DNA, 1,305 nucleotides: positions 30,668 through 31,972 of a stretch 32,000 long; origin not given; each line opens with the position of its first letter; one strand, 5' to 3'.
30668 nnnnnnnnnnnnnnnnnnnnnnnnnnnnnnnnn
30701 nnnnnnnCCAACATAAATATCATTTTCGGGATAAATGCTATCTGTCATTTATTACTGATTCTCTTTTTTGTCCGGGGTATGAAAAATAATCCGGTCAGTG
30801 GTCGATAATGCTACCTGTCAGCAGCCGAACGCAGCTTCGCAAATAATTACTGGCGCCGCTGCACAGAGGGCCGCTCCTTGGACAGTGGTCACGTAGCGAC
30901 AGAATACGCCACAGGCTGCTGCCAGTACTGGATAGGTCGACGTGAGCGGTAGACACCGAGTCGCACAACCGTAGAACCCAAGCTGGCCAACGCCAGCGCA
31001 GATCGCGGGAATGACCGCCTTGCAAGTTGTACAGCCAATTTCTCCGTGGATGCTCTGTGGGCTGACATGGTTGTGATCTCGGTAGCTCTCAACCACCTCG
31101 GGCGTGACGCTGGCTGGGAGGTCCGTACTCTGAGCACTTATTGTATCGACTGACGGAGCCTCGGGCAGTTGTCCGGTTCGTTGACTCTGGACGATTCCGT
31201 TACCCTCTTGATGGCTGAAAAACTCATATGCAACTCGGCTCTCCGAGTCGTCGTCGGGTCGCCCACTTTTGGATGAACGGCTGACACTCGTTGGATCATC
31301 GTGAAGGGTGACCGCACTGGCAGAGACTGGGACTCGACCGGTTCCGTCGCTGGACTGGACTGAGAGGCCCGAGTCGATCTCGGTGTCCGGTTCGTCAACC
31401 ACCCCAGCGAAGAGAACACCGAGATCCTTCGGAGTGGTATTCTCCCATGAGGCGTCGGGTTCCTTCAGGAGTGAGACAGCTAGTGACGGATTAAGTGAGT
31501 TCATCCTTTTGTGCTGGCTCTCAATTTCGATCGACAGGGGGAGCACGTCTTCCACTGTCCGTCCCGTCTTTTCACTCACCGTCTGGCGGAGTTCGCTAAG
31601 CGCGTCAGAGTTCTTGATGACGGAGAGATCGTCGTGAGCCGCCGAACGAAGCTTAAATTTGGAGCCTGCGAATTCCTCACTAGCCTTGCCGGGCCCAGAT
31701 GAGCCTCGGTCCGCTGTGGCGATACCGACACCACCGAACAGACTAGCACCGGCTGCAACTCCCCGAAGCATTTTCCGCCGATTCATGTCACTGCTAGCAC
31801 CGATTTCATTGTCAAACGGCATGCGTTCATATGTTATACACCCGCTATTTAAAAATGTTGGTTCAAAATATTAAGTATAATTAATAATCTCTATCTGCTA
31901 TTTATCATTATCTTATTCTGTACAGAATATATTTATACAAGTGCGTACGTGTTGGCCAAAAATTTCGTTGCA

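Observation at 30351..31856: Halocin C8-type precursor with divergent pro-region and a separately promoted 4-TM partner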

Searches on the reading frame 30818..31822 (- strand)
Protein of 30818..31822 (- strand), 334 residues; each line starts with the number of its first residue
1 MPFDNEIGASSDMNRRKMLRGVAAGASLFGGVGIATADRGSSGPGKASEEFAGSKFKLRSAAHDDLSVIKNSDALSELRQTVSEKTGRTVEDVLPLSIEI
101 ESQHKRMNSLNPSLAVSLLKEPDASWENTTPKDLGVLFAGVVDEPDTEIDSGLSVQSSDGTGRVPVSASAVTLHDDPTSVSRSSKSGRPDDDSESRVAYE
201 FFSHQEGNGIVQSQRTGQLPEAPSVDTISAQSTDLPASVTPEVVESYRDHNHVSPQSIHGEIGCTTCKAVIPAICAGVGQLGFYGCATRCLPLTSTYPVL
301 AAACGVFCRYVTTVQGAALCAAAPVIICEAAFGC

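Call 3: search_protein_families(library=pfam, proteins=[window:30818-31822:-], max_evalue=1)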
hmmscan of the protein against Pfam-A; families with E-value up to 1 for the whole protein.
window:30818-31822:- (334 aa): 0 families

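Call 4: search_protein_families(library=ncbifam, proteins=[window:30818-31822:-], max_evalue=1)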
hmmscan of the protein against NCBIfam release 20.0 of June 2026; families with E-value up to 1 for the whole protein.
window:30818-31822:- (334 aa): 2 families
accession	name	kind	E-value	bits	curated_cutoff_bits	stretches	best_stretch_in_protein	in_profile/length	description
TIGR02811.1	formate_TAT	hypoth_equivalog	0.05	13.9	48.45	1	10-38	6-33/66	formate dehydrogenase region TAT target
TIGR04449.1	halocin_C8_dom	subfamily_domain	0.21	12.6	24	1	264-334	1-69/69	halocin C8-like domain-containing protein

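Call 5: find_homologous_proteins(query=window:30818-31822:-, max_evalue=0.01)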
Query window:30818-31822:- (334 aa): 7 proteins with E <= 0.01 among 6538 candidates.
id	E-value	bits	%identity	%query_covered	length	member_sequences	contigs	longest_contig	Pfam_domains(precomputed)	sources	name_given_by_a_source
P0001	4.8e-217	737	100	100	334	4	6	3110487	-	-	-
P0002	7.6e-122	425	58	100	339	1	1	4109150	-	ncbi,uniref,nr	ncbi:hypothetical protein [Natrinema sp. DC36]|uniref:hypothetical protein n=1 Tax=Natrinema sp. DC3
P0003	1.1e-118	414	57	100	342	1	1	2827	-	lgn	-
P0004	8.7e-114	398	60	93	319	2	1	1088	-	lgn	-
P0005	4.6e-100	353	59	81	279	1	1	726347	-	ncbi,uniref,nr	ncbi:hypothetical protein [Natrinema sp. 1APR25-10V2]|uniref:hypothetical protein n=1 Tax=Natrinema 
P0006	1.2e-79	286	46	98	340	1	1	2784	-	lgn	-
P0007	6.5e-63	231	51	71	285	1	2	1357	-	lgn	-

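Call 8: find_encoding_contigs(protein=P0001, flank=10000, max_places=6)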
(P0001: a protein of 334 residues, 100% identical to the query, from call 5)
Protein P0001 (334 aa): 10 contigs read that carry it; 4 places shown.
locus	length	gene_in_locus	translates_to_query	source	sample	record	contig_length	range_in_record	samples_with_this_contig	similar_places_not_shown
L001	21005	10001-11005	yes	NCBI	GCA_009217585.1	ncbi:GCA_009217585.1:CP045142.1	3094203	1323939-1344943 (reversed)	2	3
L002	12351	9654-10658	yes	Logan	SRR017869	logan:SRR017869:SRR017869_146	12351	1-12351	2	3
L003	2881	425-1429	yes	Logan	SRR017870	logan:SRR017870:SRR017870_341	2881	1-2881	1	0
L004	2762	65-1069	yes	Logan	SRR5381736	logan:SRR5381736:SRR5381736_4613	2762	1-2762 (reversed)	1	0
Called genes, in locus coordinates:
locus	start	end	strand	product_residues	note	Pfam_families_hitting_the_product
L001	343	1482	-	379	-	PF00108:Thiolase_N, PF00109:ketoacyl-synt (faint), PF02803:Thiolase_C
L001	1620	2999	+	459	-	PF07728:AAA_5 (faint), PF00004:AAA, PF17862:AAA_lid_3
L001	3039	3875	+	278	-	PF00753:Lactamase_B (weak), PF23023:Anti-Pycsar_Apyc1 (faint), PF12706:Lactamase_B_2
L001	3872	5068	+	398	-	PF04235:DUF418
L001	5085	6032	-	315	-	PF19100:DUF5787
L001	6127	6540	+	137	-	PF00072:Response_reg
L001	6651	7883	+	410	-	PF00009:GTP_EFTU, PF09173:eIF2_C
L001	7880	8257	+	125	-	PF18477:PIN_9, PF02639:DUF188 (weak)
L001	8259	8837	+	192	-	PF03876:SHS2_Rpb7-N, PF00575:S1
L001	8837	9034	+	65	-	PF06093:Spt4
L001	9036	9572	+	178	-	PF04019:DUF359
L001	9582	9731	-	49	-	PF23455:DUF7129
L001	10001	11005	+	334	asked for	-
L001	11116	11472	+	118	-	-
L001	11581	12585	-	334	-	PF01170:UPF0020, PF03602:Cons_hypoth95 (weak), PF08241:Methyltransf_11 (weak), PF13649:Methyltransf_25, PF13847:Methyltransf_31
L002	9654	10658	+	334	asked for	-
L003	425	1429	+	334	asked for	-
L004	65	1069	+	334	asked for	-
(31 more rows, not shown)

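Call 16: find_encoding_contigs(protein=P0002, flank=10000, max_places=3)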
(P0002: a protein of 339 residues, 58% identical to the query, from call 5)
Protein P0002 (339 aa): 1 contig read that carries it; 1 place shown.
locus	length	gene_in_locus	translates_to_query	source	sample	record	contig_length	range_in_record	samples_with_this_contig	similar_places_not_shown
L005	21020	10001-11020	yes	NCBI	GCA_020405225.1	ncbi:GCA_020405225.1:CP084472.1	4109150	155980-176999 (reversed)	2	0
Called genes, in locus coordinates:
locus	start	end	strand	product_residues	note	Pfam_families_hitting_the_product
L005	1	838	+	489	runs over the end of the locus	PF00171:Aldedh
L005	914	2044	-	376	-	-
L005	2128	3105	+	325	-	PF00294:PfkB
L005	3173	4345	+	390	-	PF03631:Virul_fac_BrkB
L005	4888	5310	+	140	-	PF25950:DUF7988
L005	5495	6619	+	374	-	PF01297:ZnuA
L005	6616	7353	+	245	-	PF00005:ABC_tran, PF02463:SMC_N (weak), PF13304:AAA_21 (faint)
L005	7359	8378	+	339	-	PF00950:ABC-3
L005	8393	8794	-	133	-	-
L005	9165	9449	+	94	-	-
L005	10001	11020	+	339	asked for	-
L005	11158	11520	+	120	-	-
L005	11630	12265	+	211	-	PF13610:DDE_Tnp_IS240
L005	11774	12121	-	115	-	-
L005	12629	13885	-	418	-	-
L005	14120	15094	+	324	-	PF00535:Glycos_transf_2, PF10111:Glyco_tranf_2_2, PF13641:Glyco_tranf_2_3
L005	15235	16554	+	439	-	-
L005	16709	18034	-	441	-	PF01522:Polysacc_deac_1 (weak)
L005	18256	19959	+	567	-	-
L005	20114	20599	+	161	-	-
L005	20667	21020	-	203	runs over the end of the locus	PF24035:DUF7344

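Call 17: find_encoding_contigs(protein=P0005, flank=10000, max_places=3)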
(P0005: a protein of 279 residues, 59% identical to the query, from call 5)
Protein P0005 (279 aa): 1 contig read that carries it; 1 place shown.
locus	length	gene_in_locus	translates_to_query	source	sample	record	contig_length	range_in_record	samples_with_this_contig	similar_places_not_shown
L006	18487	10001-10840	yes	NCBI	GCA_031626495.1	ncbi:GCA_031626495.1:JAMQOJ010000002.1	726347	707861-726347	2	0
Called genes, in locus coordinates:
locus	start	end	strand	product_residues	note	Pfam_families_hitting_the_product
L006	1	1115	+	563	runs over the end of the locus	PF00982:Glyco_transf_20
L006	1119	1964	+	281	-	PF02358:Trehalose_PPase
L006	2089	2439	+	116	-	PF13412:HTH_24 (weak)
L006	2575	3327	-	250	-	-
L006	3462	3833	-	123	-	-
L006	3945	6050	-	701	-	PF08448:PAS_4, PF01590:GAF (weak), PF13185:GAF_2, PF15915:BAT, PF04967:HTH_10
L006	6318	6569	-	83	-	PF07747:MTH865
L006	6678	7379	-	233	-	-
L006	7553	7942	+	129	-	-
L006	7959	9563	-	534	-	PF01656:CbiA, PF13500:AAA_26, PF07685:GATase_3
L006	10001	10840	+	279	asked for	-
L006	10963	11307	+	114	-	-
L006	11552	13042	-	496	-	-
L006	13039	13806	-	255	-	PF00005:ABC_tran, PF13304:AAA_21 (weak)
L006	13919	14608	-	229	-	PF02572:CobA_CobO_BtuR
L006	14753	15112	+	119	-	PF12840:HTH_20, PF24033:DUF7342 (weak), PF25212:HVO_A0114 (faint), PF01978:TrmB (weak), PF09339:HTH_IclR (weak)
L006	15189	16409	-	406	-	PF00890:FAD_binding_2 (weak), PF01266:DAO, PF01494:FAD_binding_3, PF12831:FAD_oxidored (weak)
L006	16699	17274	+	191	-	-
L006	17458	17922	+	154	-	PF13404:HTH_AsnC-type (faint), PF13412:HTH_24, PF25212:HVO_A0114 (weak), PF01022:HTH_5 (weak), PF08279:HTH_11 (weak), PF12840:HTH_20 (faint), PF01037:AsnC_trans_reg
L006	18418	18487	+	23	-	?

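Call 18: find_encoding_contigs(protein=P0006, flank=10000, max_places=3)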
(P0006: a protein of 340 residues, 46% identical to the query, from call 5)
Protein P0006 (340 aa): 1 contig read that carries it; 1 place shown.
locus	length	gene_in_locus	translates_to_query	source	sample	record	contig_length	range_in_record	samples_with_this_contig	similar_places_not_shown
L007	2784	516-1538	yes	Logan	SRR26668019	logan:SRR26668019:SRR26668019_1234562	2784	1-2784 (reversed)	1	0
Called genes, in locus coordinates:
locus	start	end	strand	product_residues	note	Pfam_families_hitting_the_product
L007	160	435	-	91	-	-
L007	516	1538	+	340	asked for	-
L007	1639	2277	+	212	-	-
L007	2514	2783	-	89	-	?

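Call 19: find_encoding_contigs(protein=P0003, flank=10000, max_places=3)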
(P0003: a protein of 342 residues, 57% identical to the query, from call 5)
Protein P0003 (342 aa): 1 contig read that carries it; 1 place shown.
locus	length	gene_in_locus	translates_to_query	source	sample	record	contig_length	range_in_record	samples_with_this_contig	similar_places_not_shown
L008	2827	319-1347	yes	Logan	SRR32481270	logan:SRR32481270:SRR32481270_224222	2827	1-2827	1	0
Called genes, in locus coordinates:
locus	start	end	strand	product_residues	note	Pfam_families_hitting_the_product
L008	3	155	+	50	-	?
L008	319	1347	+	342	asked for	-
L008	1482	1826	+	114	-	-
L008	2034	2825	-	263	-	?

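Call 24: search_protein_representatives(alignment_id=A1)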
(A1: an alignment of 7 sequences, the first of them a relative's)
Query: 7 sequences, 339 profile positions. Proteins with E-value up to 0.001 (for the whole library): 34; up to 1e-10: 13; up to 1e-30: 7. The best 34 are listed.
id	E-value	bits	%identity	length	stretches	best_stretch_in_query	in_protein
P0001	2.0e-172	589.2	-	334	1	1-339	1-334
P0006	1.6e-153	527.1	-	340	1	1-339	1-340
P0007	1.8e-114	398.7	-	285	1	9-256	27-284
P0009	3.1e-96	338.8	-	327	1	1-339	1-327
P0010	8.2e-61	222.3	-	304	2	194-339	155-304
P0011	3.6e-31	124.9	-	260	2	148-339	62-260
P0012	7.9e-31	123.7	-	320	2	6-149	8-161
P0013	1.7e-27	112.8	-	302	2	8-151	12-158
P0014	1.2e-18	83.7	-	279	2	13-166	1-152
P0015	1.0e-14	70.7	-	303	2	9-146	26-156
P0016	4.2e-12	62.2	-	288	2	254-335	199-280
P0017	2.7e-11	59.5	-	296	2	8-146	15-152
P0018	8.8e-11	57.8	-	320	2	9-116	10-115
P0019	3.5e-10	55.8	-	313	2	8-141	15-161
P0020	1.2e-08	50.8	-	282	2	265-339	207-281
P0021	1.5e-08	50.5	-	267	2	259-339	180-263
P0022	2.5e-08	49.8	-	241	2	255-339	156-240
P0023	3.0e-07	46.2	-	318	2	227-336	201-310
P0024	8.0e-07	44.8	-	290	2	242-339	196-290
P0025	1.5e-06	44.0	-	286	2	9-149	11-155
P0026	2.2e-06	43.4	-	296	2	254-337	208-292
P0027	4.9e-06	42.2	-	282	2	249-329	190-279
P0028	9.2e-06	41.3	-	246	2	199-327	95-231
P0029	1.7e-05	40.5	-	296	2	8-150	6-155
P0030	2.0e-05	40.2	-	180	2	267-327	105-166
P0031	2.1e-05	40.1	-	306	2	259-335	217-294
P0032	3.3e-05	39.5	-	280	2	9-147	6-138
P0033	4.4e-05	39.1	-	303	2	271-335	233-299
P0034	7.1e-05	38.4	-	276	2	9-123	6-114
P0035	2.0e-04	36.9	-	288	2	9-115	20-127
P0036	2.4e-04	36.7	-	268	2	231-319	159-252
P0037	6.5e-04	35.2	-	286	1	10-145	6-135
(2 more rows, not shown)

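Call 26: search_protein_families(library=ncbifam, alignment_id=A3, max_evalue=0.01)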
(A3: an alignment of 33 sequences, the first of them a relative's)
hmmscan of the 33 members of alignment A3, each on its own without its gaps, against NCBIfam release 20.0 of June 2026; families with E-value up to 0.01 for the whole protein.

A. member 1, P0001 (334 aa): 0 families

B. families by the number of members that match (of 33 scanned): 4 families
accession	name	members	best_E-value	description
TIGR04449.1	halocin_C8_dom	15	8.3e-10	halocin C8-like domain-containing protein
TIGR01409.1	TAT_signal_seq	4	0.00018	twin-arginine translocation signal domain-containing protein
TIGR02811.1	formate_TAT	3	0.00011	formate dehydrogenase region TAT target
NF047708.1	LIC20153_fam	1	0.0072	LIC20153 family lipoprotein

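Call 27: search_protein_families(library=pfam, alignment_id=A3, max_evalue=0.01)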
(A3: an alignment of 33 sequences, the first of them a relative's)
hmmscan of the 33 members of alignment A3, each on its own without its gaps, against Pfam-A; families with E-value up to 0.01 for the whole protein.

A. member 1, P0001 (334 aa): 0 families

B. families by the number of members that match (of 33 scanned): 1 family
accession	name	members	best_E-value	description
PF10518.14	TAT_signal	4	0.0003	TAT (twin-arginine translocation) pathway signal sequence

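Call 28: search_protein_families(library=ncbifam, proteins=[P0009, P0010, P0011, P0012, P0013, P0014, P0016, P0021, P0022], max_evalue=1)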
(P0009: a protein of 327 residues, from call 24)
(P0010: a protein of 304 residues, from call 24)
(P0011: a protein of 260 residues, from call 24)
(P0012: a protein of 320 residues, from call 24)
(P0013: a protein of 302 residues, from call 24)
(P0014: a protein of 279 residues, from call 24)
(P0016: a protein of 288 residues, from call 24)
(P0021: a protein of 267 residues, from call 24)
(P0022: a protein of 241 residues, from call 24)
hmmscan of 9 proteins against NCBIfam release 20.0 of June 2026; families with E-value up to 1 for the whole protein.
P0009 (327 aa): 2 families
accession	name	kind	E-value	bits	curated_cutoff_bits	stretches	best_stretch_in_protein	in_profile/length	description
TIGR02811.1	formate_TAT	hypoth_equivalog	0.4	11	48.45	1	11-38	7-37/66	formate dehydrogenase region TAT target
NF051432.1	PepSY_MTB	domain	0.79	10.2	60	1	13-54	3-41/101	PepSY domain-containing protein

P0010 (304 aa): 2 families
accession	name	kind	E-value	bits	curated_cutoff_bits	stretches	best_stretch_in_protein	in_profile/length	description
TIGR04449.1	halocin_C8_dom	subfamily_domain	0.069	14.1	24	1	234-304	1-69/69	halocin C8-like domain-containing protein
NF008171.0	PRK10918.1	equivalog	0.073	12.1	339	1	194-272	27-102/346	phosphate ABC transporter substrate-binding protein PstS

P0011 (260 aa): 1 family
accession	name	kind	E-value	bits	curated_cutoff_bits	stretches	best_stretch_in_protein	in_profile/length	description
NF049991.1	TagKinase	equivalog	0.075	11.8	420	1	223-251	37-65/321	tagatose kinase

P0012 (320 aa): 2 families
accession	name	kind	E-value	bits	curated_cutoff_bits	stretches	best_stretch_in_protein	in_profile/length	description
TIGR02811.1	formate_TAT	hypoth_equivalog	0.12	12.7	48.45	1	14-32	8-26/66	formate dehydrogenase region TAT target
TIGR01409.1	TAT_signal_seq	domain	0.31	11.5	16.7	1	15-39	1-22/29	twin-arginine translocation signal domain-containing protein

P0013 (302 aa): 1 family
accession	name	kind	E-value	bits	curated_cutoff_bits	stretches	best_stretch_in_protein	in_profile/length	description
TIGR01409.1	TAT_signal_seq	domain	0.0017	18.7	16.7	1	18-45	2-29/29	twin-arginine translocation signal domain-containing protein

P0014 (279 aa): 1 family
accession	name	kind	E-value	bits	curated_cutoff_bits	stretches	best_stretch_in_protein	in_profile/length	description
TIGR02811.1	formate_TAT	hypoth_equivalog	0.36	11.2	48.45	1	1-35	9-42/66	formate dehydrogenase region TAT target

P0016 (288 aa): 2 families
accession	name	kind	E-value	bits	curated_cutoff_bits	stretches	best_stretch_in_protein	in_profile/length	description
TIGR04449.1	halocin_C8_dom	subfamily_domain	0.0019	19.1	24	1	214-284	1-69/69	halocin C8-like domain-containing protein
TIGR02811.1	formate_TAT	hypoth_equivalog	0.075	13.4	48.45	1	6-42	8-42/66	formate dehydrogenase region TAT target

P0021 (267 aa): 1 family
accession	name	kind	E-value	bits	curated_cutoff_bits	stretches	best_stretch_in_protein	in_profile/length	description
TIGR04449.1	halocin_C8_dom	subfamily_domain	1.6e-05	25.8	24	1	193-263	1-69/69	halocin C8-like domain-containing protein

P0022 (241 aa): 1 family
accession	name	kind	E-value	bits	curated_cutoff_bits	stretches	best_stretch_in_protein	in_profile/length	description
TIGR04449.1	halocin_C8_dom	subfamily_domain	8.3e-10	39.5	24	1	170-240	1-69/69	halocin C8-like domain-containing protein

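Call 32: find_related_loci(query=A4, collection=genome_contigs, flank=6000)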
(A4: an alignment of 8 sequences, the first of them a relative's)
Query A4 (334 aa) in genome_contigs; peptide patterns used: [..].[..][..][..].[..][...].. (x = any residue, [..] = any of these).
52 stretches matched a pattern; 1 encode a relative of the query (tblastn E <= 1e-3); 1 distinct loci.
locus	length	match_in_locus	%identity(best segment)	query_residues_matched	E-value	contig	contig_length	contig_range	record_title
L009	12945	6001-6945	27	9-334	1e-26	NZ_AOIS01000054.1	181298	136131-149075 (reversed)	Haloterrigena salina JCM 13891 contig_54, whole genome shotgun sequence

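Call 35: search_protein_families(library=pfam, proteins=[L007:1639-2277:+, L009:7037-7708:+, L009:7749-8114:-, L009:5974-6948:+, L006:11552-13042:-], max_evalue=0.1)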
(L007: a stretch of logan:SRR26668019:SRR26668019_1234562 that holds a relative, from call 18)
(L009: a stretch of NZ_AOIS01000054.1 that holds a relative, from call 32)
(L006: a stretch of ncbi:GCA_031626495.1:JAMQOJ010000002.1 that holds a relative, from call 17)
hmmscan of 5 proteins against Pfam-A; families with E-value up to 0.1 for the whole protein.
L007:1639-2277:+ (212 aa): 7 families
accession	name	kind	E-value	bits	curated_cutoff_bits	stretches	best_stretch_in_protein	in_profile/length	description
PF24270.1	HTH_Cmi2_C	-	0.002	18.8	27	1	142-181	86-125/125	Cmi2, C-terminal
PF01978.25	TrmB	-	0.005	17.1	25.6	1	147-182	25-60/68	Sugar-specific transcriptional regulator TrmB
PF25213.1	HVO_A0261_N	-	0.007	16.7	35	1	143-183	23-63/86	HVO_A0261 N-terminal domain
PF15451.11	DUF4632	-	0.011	16.2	27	1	193-209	34-50/71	Domain of unknown function (DUF4632)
PF12802.13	MarR_2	-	0.021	15.4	27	1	135-176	10-52/61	MarR family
PF21984.2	DnaD_N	-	0.027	15.1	27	1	141-203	32-92/101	DnaD N-terminal domain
PF14394.12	DUF4423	-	0.047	13.9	30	1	145-185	37-78/165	Domain of unknown function (DUF4423)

L009:7037-7708:+ (223 aa): 11 families
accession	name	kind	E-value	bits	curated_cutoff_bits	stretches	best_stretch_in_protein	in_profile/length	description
PF01978.25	TrmB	-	0.0011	19.2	25.6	1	136-189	12-67/68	Sugar-specific transcriptional regulator TrmB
PF14394.12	DUF4423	-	0.0015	18.8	30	1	147-187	36-77/165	Domain of unknown function (DUF4423)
PF00046.35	Homeodomain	-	0.0016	18.7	22.9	1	131-165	12-45/57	Homeodomain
PF08279.18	HTH_11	-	0.013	15.8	25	1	135-179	3-48/55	HTH domain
PF14502.12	HTH_41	-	0.023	14.5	25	1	149-177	8-36/48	Helix-turn-helix domain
PF12802.13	MarR_2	-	0.025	15.2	27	1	140-180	13-53/61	MarR family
PF25213.1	HVO_A0261_N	-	0.03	14.7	35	1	135-187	14-64/86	HVO_A0261 N-terminal domain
PF12840.13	HTH_20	-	0.031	14.7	27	1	136-162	8-33/51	Helix-turn-helix domain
PF25212.1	HVO_A0114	-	0.043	14.1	27.6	1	131-183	25-72/84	HVO_A0114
PF25058.1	ARM_TT21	-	0.088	13.2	27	0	116-173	65-119/155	Tetratricopeptide repeat protein 21 ARM repeat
PF24034.1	DUF7343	-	0.09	13.1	27.6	0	152-181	23-52/62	Domain of unknown function (DUF7343)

L009:7749-8114:- (121 aa): 12 families
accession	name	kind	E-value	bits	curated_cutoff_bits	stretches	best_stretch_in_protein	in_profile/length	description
PF12840.13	HTH_20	-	1.5e-08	34.9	27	1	21-65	1-47/51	Helix-turn-helix domain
PF09339.16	HTH_IclR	-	4.4e-05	23.6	22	1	36-66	16-48/52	IclR helix-turn-helix domain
PF01978.25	TrmB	-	0.00011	22.4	25.6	1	32-69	17-55/68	Sugar-specific transcriptional regulator TrmB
PF01022.26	HTH_5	-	0.00022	21.5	22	1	32-67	11-46/47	Bacterial regulatory protein, arsR family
PF24033.1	DUF7342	-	0.00034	21.1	31.6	1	27-89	8-70/150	Family of unknown function (DUF7342)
PF13412.12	HTH_24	-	0.00043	20.2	21.9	1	37-65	18-46/48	Winged helix-turn-helix DNA-binding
PF05331.17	DUF742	-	0.0093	16.3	27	1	24-68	43-87/114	Protein of unknown function (DUF742)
PF12802.13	MarR_2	-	0.013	16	27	1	29-69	11-53/61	MarR family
PF02796.21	HTH_7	-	0.021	15.4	23.8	1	22-57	7-42/45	Helix-turn-helix domain of resolvase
PF25213.1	HVO_A0261_N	-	0.022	15.1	35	1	31-69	19-57/86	HVO_A0261 N-terminal domain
PF13384.12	HTH_23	-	0.037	14.3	24.6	1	37-66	18-47/50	Homeodomain-like domain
PF24270.1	HTH_Cmi2_C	-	0.056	14.1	27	0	30-68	82-120/125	Cmi2, C-terminal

L009:5974-6948:+ (324 aa): 0 families

L006:11552-13042:- (496 aa): 0 families

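Call 41: search_dna_similar(query=P0001, collection=plasmids, mode=protein, max_evalue=0.001, max_rows=30)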
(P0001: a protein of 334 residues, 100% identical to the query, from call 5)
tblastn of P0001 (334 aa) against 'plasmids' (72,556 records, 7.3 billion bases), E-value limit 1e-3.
No match.
